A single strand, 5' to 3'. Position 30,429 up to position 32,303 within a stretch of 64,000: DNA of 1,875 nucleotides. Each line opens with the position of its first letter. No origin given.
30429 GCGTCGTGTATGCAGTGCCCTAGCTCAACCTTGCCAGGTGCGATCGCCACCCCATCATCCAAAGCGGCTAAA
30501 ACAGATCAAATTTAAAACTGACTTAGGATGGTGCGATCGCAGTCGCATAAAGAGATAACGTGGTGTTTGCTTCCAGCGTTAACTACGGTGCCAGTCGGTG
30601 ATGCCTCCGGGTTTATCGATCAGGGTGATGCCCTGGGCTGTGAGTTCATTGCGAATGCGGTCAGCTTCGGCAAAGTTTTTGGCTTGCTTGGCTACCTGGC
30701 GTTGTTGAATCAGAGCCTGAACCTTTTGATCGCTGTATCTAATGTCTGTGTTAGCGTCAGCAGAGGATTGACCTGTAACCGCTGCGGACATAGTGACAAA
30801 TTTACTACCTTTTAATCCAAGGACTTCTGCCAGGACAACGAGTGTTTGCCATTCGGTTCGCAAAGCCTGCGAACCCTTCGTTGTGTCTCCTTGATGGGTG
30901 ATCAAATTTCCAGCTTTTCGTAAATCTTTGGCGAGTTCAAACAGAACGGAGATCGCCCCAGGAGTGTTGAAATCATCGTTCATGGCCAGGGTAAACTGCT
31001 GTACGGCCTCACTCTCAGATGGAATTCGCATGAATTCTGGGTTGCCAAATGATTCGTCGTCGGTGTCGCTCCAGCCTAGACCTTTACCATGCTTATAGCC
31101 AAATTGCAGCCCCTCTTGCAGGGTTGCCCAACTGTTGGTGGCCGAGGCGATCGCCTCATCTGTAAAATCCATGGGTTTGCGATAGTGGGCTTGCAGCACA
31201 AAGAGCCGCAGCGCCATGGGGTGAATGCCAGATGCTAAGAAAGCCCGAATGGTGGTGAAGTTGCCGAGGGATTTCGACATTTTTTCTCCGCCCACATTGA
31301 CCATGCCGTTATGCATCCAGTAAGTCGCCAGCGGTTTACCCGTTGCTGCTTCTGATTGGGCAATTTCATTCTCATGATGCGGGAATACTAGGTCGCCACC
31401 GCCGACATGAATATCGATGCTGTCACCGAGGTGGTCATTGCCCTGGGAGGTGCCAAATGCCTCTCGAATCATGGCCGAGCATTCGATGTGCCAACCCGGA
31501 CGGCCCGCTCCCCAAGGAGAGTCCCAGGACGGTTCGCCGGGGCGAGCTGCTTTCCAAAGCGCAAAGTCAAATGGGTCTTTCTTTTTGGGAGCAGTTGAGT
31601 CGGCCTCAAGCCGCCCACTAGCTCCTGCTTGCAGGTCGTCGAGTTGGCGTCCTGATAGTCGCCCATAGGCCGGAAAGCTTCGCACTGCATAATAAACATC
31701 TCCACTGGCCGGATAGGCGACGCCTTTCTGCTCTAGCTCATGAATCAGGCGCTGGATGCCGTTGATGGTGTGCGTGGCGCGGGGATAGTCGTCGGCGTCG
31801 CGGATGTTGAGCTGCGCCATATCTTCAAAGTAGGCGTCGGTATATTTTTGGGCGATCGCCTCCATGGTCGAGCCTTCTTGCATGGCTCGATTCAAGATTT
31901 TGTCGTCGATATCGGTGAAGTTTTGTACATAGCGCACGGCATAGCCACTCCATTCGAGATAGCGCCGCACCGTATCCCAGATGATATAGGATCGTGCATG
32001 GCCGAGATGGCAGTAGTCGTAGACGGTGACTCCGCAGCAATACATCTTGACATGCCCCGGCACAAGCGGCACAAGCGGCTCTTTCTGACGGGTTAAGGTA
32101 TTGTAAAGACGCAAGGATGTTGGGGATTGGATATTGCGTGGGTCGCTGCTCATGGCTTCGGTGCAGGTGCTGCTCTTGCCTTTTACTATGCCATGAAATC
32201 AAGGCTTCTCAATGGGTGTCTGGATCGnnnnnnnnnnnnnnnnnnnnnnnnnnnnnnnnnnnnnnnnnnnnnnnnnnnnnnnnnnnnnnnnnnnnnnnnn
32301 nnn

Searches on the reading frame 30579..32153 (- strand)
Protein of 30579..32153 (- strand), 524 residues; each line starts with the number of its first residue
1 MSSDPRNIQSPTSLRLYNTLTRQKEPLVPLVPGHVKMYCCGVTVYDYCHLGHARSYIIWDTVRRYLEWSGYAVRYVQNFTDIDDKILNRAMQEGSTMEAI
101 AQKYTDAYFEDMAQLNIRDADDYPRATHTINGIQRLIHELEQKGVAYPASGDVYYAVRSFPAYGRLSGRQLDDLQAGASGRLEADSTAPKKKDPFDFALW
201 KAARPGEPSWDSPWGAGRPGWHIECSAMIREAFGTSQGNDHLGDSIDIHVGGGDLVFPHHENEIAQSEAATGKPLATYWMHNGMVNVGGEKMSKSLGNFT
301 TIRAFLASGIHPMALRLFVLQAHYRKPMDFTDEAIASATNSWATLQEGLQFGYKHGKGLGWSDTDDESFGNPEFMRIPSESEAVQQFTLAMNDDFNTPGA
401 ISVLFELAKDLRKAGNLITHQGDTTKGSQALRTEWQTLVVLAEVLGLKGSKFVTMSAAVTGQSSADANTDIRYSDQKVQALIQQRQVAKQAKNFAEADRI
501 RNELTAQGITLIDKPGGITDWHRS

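Call 70: search_protein_families(library=pfam, proteins=[window:30579-32153:-], max_evalue=0.00001)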
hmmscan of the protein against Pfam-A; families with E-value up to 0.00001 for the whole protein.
window:30579-32153:- (524 aa): 3 families
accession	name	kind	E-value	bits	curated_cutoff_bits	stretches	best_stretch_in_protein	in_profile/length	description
PF01406.26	tRNA-synt_1e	-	2.4e-128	428.2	27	1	28-339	3-300/301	tRNA synthetases class I (C) catalytic domain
PF09190.17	DALR_2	-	4.5e-16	59.6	22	1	386-447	1-55/57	DALR domain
PF09334.17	tRNA-synt_1g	-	3.1e-15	56.3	20.1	1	47-158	13-125/391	tRNA synthetases class I (M)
